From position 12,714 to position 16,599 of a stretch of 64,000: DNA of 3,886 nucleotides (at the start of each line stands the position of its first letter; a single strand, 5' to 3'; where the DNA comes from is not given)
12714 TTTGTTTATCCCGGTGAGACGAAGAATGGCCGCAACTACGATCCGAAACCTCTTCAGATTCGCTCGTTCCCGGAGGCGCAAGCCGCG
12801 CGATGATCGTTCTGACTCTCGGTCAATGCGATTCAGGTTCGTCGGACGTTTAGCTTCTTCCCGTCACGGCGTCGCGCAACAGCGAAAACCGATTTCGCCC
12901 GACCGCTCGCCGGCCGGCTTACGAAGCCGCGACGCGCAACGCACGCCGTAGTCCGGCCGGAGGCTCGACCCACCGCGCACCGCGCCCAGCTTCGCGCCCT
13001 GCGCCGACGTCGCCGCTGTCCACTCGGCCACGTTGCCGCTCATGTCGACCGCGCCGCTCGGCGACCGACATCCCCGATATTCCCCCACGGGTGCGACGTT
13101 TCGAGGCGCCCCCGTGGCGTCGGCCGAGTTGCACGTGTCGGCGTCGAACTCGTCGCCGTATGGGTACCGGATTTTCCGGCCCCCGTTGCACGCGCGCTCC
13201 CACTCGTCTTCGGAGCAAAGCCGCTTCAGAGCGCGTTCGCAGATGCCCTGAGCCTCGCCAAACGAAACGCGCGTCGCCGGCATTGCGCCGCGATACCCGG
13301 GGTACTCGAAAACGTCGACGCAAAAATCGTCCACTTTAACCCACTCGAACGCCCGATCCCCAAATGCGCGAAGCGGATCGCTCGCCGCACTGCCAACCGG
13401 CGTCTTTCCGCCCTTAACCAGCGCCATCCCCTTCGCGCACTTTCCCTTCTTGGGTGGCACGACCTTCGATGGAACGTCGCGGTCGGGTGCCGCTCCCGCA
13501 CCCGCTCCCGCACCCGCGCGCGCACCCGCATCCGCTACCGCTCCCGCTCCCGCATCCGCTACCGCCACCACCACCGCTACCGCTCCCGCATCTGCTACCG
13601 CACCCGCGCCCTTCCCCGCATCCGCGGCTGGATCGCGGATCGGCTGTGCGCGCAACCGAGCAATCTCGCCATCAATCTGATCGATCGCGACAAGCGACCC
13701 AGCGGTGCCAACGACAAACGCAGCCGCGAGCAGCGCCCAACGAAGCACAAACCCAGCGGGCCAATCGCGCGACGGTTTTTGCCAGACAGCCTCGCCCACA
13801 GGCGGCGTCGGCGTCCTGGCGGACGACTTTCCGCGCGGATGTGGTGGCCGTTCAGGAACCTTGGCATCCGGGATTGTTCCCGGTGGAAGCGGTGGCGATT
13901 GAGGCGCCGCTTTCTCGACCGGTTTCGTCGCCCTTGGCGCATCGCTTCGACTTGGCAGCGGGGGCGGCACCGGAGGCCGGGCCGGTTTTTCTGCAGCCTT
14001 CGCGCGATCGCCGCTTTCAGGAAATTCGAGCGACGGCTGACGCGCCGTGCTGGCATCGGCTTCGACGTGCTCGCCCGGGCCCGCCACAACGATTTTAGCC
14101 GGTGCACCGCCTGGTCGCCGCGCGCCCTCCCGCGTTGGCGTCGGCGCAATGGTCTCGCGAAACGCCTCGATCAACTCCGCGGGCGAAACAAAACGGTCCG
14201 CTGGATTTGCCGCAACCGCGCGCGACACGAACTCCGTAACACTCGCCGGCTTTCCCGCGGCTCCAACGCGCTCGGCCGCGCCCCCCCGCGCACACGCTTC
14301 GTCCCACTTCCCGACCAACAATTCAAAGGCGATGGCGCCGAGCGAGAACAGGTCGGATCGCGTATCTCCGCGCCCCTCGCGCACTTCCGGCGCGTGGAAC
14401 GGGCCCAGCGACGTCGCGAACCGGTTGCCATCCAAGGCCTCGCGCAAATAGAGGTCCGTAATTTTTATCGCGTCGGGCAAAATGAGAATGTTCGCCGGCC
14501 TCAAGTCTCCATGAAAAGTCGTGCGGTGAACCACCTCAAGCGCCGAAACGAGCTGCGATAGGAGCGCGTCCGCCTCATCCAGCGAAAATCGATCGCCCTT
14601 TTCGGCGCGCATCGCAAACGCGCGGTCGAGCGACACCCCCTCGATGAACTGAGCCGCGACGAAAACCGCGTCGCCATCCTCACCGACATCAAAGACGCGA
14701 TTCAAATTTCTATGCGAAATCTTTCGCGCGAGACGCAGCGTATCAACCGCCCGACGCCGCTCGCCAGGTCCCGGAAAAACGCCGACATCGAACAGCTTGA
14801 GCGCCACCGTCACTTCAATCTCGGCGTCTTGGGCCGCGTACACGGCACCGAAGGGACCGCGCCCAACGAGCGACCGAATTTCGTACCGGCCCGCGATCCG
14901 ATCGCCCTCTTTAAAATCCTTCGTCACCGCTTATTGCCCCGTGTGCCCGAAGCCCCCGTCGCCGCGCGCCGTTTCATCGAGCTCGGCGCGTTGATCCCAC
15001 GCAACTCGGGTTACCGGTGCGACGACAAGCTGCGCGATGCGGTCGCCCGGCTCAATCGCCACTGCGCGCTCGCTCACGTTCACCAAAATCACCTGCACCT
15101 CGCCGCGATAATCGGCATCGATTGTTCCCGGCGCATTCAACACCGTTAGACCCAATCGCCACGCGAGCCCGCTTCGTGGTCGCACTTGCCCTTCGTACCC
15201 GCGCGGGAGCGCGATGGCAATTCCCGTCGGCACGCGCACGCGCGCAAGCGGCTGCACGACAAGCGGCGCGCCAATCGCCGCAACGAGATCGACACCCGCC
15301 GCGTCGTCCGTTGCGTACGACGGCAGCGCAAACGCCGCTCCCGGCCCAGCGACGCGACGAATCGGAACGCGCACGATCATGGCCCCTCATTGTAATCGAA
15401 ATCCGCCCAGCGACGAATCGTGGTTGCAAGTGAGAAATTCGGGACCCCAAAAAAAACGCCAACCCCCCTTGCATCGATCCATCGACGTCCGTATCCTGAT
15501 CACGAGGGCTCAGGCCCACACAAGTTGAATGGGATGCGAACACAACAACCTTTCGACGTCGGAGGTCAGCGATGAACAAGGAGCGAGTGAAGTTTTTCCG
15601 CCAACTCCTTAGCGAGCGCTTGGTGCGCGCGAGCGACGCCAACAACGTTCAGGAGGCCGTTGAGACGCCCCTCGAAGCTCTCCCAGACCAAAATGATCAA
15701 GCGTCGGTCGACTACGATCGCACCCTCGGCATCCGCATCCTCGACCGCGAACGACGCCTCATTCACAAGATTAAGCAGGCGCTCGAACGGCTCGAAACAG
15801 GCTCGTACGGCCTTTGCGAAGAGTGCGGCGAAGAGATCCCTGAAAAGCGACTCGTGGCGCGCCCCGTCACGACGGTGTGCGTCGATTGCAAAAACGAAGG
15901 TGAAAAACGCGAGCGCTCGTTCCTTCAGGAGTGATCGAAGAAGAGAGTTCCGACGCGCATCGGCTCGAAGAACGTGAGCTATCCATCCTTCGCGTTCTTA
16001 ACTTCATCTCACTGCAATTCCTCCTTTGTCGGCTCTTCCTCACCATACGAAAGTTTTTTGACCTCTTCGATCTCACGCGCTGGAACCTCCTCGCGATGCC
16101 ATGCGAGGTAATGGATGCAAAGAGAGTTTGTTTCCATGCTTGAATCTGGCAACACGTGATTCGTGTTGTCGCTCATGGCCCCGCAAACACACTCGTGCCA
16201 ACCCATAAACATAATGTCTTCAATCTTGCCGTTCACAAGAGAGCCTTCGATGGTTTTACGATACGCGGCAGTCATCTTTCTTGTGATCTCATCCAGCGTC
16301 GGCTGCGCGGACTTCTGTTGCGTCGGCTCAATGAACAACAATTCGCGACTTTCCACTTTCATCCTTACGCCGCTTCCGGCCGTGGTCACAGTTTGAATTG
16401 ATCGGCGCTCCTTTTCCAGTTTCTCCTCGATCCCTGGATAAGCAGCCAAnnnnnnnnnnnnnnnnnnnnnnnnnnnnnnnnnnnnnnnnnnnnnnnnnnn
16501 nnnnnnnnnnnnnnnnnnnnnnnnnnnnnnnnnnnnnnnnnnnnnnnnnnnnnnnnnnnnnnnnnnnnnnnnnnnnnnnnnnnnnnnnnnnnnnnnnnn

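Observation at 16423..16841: Conserved, hairpin-rich ~420-nt non-coding element (copy A of two)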

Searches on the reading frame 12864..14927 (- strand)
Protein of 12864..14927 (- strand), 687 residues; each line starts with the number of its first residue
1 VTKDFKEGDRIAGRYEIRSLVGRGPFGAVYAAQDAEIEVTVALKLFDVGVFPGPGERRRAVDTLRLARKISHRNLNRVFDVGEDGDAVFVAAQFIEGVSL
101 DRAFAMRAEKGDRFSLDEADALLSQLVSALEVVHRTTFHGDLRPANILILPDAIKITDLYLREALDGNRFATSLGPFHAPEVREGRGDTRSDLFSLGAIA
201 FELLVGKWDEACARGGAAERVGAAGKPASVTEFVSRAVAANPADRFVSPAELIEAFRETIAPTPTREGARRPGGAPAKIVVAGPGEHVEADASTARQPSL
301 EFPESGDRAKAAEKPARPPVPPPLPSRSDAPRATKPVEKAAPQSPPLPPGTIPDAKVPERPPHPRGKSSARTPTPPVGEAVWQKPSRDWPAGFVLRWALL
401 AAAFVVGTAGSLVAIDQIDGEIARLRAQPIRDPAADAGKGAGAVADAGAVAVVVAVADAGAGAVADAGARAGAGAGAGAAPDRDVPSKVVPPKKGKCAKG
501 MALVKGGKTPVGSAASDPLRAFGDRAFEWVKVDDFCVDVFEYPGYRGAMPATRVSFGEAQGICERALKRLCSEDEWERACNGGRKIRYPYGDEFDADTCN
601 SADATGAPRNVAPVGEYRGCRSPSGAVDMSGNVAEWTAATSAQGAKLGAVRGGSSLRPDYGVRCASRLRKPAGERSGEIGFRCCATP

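Call 14: search_protein_families(library=pfam, proteins=[window:12864-14927:-], max_evalue=0.01)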
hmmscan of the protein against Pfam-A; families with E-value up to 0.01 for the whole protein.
window:12864-14927:- (687 aa): 3 families
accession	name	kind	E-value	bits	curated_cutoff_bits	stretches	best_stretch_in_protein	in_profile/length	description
PF03781.23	FGE-sulfatase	-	2.7e-22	80.1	23.3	1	546-684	88-254/255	Sulfatase-modifying factor enzyme 1-like domain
PF00069.31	Pkinase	-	1.2e-21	77.7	31.7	1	15-207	1-194/263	Protein kinase domain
PF07714.23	PK_Tyr_Ser-Thr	-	1.8e-10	41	23.1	1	17-205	3-199/258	Protein tyrosine and serine/threonine kinase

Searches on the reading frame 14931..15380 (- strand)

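Call 14: search_protein_families(library=pfam, proteins=[window:14931-15380:-], max_evalue=0.01)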
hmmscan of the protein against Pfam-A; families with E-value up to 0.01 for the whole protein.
window:14931-15380:- (149 aa): 2 families
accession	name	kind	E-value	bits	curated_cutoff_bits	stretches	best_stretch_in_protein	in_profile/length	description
PF00692.24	dUTPase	-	8.3e-31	106.9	22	1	17-148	3-129/129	dUTPase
PF22769.1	DCD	-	5.5e-11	43.2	27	1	41-121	72-151/153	dCTP deaminase-like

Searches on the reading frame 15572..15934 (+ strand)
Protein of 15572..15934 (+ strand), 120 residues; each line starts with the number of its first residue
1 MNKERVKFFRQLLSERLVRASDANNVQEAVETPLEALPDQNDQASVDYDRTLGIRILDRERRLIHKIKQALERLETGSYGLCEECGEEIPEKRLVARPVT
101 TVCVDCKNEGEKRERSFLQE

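Call 14: search_protein_families(library=pfam, proteins=[window:15572-15934:+], max_evalue=0.01)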
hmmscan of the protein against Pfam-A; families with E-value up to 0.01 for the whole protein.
window:15572-15934:+ (120 aa): 2 families
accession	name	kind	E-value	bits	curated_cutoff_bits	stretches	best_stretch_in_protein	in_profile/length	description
PF01258.23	zf-dskA_traR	-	1.1e-14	54.5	24.9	1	77-109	1-33/36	Prokaryotic dksA/traR C4-type zinc finger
PF21157.2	DksA_N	-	2.9e-12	47.1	27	1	7-74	3-71/71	DnaK suppressor protein DksA, N-terminal domain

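Call 15: find_encoding_contigs(protein=window:15572-15934:+, flank=10000, max_places=10)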
Protein window:15572-15934:+ (120 aa): 4 contigs read that carry it; 4 places shown.
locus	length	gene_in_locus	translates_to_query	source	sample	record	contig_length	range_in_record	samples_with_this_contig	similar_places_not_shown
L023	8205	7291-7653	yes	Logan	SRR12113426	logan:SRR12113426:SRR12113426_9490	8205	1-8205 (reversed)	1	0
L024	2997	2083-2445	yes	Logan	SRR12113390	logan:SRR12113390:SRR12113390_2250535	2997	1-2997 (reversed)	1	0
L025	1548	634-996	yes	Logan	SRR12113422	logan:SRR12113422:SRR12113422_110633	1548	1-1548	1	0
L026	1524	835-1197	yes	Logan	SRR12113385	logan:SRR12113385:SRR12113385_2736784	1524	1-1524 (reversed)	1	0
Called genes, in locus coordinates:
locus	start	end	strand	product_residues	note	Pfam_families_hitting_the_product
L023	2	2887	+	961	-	?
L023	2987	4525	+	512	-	-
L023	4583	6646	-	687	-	PF00069:Pkinase, PF07714:PK_Tyr_Ser-Thr, PF03781:FGE-sulfatase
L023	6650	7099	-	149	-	PF00692:dUTPase, PF22769:DCD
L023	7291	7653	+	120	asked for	PF21157:DksA_N, PF01258:zf-dskA_traR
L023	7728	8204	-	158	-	?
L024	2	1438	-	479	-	?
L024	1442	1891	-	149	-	PF00692:dUTPase, PF22769:DCD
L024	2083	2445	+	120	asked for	PF21157:DksA_N, PF01258:zf-dskA_traR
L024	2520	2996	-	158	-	?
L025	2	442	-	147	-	?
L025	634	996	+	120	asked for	PF21157:DksA_N, PF01258:zf-dskA_traR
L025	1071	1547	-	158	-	?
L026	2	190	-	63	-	?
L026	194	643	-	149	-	PF00692:dUTPase, PF22769:DCD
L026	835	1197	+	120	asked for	PF21157:DksA_N, PF01258:zf-dskA_traR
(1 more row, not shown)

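Call 33: find_homologous_proteins(query=window:15572-15934:+, max_evalue=1e-20)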
Query window:15572-15934:+ (120 aa): 49 proteins with E <= 1e-20 among 85 candidates.
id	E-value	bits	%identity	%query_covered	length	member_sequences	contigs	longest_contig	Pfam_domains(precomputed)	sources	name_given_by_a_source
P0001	2.1e-65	236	92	100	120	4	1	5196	PF21157.3,PF01258.24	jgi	jgi:DnaK suppressor protein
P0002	1.6e-63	230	88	100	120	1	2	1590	PF21157.3,PF01258.24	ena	-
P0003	3.2e-45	171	66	99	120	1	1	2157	PF21157.3,PF01258.24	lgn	-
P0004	2.9e-26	110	49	97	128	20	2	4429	PF21157.3,PF01258.24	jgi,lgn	-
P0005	4.5e-25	106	45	97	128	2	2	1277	PF21157.3,PF01258.24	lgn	-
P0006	5.0e-25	106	46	97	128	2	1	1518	PF21157.3,PF01258.24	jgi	-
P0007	5.3e-25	106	52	91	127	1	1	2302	PF21157.3,PF01258.24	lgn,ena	-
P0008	2.3e-24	104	48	91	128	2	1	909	PF21157.3,PF01258.24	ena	-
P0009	3.2e-24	103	51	84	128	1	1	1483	PF21157.3,PF01258.24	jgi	jgi:DnaK suppressor protein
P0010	4.3e-24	103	48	96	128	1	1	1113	PF21157.3,PF01258.24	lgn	-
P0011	9.8e-24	102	50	91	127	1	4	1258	PF21157.3,PF01258.24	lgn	-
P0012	9.9e-24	102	49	96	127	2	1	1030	PF21157.3,PF01258.24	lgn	-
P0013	1.0e-23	102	46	96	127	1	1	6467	PF21157.3,PF01258.24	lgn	-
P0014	1.1e-23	102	48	96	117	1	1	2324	PF21157.3,PF01258.24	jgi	jgi:DnaK suppressor protein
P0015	2.6e-23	100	48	92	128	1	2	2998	PF21157.3,PF01258.24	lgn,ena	-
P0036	9.1e-22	95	61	66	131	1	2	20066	PF21157.3,PF01258.24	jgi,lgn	-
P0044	4.4e-21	93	58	66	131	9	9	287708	PF21157.3,PF01258.24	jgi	jgi:DnaK suppressor protein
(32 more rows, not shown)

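Call 34: find_encoding_contigs(protein=P0001, flank=10000, max_places=10)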
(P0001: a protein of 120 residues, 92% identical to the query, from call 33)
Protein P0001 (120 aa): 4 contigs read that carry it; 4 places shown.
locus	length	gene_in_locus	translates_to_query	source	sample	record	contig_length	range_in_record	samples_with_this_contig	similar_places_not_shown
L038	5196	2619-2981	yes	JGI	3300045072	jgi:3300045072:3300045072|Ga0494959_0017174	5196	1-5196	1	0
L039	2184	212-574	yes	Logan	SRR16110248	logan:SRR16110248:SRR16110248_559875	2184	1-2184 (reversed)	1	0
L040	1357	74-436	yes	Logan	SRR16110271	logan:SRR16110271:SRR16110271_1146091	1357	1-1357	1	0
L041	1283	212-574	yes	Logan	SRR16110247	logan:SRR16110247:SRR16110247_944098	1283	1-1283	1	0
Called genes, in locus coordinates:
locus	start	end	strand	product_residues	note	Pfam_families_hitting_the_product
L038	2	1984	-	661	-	?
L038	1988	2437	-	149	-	PF00692:dUTPase, PF22769:DCD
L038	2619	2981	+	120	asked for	PF21157:DksA_N, PF01258:zf-dskA_traR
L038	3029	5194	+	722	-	?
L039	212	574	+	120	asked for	PF21157:DksA_N, PF01258:zf-dskA_traR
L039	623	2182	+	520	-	?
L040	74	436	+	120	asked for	PF21157:DksA_N, PF01258:zf-dskA_traR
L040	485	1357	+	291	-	?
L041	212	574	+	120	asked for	PF21157:DksA_N, PF01258:zf-dskA_traR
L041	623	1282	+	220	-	?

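Call 35: find_encoding_contigs(protein=P0002, flank=10000, max_places=10)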
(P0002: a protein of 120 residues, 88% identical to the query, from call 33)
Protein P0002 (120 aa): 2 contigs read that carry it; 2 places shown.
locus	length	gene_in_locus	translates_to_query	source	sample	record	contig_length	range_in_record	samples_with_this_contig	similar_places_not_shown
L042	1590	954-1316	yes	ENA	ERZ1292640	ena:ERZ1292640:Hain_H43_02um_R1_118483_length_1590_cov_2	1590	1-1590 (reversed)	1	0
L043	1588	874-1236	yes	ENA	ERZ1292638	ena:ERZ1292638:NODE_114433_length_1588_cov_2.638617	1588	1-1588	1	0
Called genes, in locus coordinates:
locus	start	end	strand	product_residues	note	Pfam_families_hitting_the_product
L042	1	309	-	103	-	?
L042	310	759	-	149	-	PF00692:dUTPase, PF22769:DCD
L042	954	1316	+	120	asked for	PF21157:DksA_N, PF01258:zf-dskA_traR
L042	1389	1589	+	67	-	?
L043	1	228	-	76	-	?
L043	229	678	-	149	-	PF00692:dUTPase, PF22769:DCD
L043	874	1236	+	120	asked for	PF21157:DksA_N, PF01258:zf-dskA_traR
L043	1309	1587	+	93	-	?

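Call 36: find_encoding_contigs(protein=P0003, flank=10000, max_places=10)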
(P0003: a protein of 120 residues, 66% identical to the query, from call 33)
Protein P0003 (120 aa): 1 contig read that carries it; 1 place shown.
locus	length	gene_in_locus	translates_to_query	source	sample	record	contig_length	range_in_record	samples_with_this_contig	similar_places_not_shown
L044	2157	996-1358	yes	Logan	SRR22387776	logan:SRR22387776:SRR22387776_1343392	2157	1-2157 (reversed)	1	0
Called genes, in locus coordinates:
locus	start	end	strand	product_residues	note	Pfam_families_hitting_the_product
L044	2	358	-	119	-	?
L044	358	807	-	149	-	PF00692:dUTPase, PF22769:DCD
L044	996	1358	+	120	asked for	PF21157:DksA_N, PF01258:zf-dskA_traR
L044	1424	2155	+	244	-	?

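Call 64: find_encoding_contigs(protein=P0044, flank=10000, max_places=10)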
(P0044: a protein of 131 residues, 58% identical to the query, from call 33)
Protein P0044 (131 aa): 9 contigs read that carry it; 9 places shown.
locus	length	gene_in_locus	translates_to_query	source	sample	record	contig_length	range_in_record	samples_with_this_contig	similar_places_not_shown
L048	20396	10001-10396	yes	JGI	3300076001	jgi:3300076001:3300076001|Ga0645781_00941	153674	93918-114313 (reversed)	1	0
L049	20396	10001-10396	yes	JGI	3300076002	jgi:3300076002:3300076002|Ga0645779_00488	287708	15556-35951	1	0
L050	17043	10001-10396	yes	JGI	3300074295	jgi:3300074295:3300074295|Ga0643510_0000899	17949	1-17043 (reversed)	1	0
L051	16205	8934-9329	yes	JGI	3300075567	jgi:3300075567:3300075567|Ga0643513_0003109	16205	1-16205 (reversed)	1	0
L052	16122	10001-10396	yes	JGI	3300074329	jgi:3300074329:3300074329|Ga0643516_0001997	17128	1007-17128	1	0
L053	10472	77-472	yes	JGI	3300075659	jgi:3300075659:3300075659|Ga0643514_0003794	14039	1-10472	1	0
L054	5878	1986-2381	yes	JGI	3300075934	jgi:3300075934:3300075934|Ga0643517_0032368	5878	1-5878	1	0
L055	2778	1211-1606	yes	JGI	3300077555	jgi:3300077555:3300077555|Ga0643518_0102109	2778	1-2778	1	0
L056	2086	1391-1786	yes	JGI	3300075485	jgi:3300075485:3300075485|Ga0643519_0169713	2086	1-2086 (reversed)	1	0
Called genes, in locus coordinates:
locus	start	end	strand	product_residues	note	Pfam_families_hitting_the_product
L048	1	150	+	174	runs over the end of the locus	PF13238:AAA_18 (weak), PF13671:AAA_33 (faint), PF01202:SKI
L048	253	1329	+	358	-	PF14697:Fer4_21 (faint), PF13237:Fer4_10 (faint), PF00037:Fer4 (faint), PF12837:Fer4_6 (weak), PF12838:Fer4_7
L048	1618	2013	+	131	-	PF16561:AMPK1_CBM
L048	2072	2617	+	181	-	PF07638:Sigma70_ECF (weak), PF04542:Sigma70_r2, PF08281:Sigma70_r4_2, PF04545:Sigma70_r4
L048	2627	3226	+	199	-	PF02922:CBM_48, PF16561:AMPK1_CBM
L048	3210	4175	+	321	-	-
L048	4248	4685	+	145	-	-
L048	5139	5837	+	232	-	PF04366:Ysc84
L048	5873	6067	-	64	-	-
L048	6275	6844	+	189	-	PF07603:Lcl_C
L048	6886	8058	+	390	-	PF00989:PAS, PF08448:PAS_4 (weak), PF13188:PAS_8 (faint), PF13426:PAS_9, PF08447:PAS_3 (weak), PF08448:PAS_4, PF13426:PAS_9 (weak), PF00989:PAS (weak)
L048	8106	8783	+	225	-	PF07730:HisKA_3, PF02518:HATPase_c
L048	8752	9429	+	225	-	PF00072:Response_reg, PF08281:Sigma70_r4_2 (weak), PF00196:GerE, PF13384:HTH_23 (faint)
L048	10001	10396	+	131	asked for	PF21157:DksA_N, PF01258:zf-dskA_traR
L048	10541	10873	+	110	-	-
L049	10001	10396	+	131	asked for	PF21157:DksA_N, PF01258:zf-dskA_traR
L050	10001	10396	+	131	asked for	PF21157:DksA_N, PF01258:zf-dskA_traR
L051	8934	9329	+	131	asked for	PF21157:DksA_N, PF01258:zf-dskA_traR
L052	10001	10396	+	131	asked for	PF21157:DksA_N, PF01258:zf-dskA_traR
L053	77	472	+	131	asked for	PF21157:DksA_N, PF01258:zf-dskA_traR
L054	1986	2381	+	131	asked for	PF21157:DksA_N, PF01258:zf-dskA_traR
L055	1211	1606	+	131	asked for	PF21157:DksA_N, PF01258:zf-dskA_traR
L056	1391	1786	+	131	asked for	PF21157:DksA_N, PF01258:zf-dskA_traR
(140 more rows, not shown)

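Call 65: find_encoding_contigs(protein=P0036, flank=10000, max_places=6)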
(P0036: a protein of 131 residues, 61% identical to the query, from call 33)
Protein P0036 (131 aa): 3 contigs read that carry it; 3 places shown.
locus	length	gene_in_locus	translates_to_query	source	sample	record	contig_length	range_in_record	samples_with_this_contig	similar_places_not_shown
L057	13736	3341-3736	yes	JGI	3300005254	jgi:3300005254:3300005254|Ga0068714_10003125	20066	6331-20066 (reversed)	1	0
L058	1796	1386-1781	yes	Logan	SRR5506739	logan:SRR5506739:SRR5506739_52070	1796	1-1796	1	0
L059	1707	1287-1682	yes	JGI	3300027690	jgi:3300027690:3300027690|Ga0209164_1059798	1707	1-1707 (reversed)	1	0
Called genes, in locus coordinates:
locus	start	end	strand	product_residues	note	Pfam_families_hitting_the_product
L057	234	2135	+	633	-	PF00989:PAS, PF08448:PAS_4 (weak), PF13426:PAS_9, PF08447:PAS_3 (weak), PF08448:PAS_4, PF13426:PAS_9, PF07730:HisKA_3, PF02518:HATPase_c, +1 more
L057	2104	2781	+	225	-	PF00072:Response_reg, PF08281:Sigma70_r4_2 (weak), PF00196:GerE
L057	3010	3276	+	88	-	-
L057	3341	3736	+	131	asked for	PF21157:DksA_N, PF01258:zf-dskA_traR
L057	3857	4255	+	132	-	PF00072:Response_reg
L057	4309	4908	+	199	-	PF01590:GAF, PF13185:GAF_2, PF13492:GAF_3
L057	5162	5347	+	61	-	-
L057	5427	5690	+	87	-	-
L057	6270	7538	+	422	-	PF02771:Acyl-CoA_dh_N, PF02770:Acyl-CoA_dh_M, PF00441:Acyl-CoA_dh_1, PF08028:Acyl-CoA_dh_2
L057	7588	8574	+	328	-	PF00664:ABC_membrane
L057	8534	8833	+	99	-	PF08909:DUF1854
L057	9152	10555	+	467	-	-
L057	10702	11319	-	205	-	-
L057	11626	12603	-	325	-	PF01545:Cation_efflux, PF16916:ZT_dimer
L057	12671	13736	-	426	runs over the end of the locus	PF07690:MFS_1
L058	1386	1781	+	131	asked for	PF21157:DksA_N, PF01258:zf-dskA_traR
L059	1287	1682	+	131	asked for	PF21157:DksA_N, PF01258:zf-dskA_traR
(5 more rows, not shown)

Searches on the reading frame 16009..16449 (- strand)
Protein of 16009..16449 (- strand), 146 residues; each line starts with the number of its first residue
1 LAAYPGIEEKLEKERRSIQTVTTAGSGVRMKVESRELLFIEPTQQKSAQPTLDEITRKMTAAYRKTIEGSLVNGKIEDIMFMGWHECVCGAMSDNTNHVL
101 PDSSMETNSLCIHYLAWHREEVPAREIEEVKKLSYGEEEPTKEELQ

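Call 14: search_protein_families(library=pfam, proteins=[window:16009-16449:-], max_evalue=0.01)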
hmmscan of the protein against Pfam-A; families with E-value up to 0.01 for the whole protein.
window:16009-16449:- (146 aa): 0 families

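Call 50: search_protein_representatives(protein=window:16009-16362:-)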
Query: 117 residues. Proteins with E-value up to 0.001 (for the whole library): 730; up to 1e-10: 328; up to 1e-30: 7. The best 150 are listed.
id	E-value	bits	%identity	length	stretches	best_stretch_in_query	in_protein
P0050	7.8e-73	257.9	100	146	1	1-117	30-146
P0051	1.6e-38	147.4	42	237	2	6-115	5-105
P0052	5.0e-35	136.1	56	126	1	4-116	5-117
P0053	9.1e-35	135.3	44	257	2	6-116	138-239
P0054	7.2e-33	129.2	41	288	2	6-109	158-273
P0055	2.2e-31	124.4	43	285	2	6-116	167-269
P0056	3.1e-31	123.9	50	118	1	7-117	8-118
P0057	1.1e-26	109.3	53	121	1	3-116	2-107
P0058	6.0e-26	106.9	53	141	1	5-116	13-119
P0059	4.0e-25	104.3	55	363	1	5-116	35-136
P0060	4.5e-25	104.1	57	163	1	8-116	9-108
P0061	2.2e-24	101.9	51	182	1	7-116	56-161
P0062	2.6e-24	101.6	53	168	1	7-117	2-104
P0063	4.6e-24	100.8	55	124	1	7-116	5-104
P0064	1.6e-23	99.1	53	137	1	7-117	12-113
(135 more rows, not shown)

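Call 56: search_protein_families(library=pfam, proteins=[window:16009-16362:-], max_evalue=0.0001)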
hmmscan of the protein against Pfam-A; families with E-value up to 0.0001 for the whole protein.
window:16009-16362:- (117 aa): 0 families

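Call 69: search_protein_families(library=ncbifam, proteins=[window:16009-16362:-], max_evalue=1)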
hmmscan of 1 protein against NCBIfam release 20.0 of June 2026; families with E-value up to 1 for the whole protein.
window:16009-16362:- (117 aa): 0 families

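Call 70: search_solved_structures(query=window:16009-16362:-, max_evalue=1)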
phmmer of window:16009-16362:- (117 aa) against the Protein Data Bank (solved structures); distinct sequences matched with E-value up to 1: 1.
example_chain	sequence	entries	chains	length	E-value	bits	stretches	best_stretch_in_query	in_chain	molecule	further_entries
2j3t_C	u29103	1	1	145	0.062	16.6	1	77-107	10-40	TRAFFICKING PROTEIN PARTICLE COMPLEX SUBUNIT 1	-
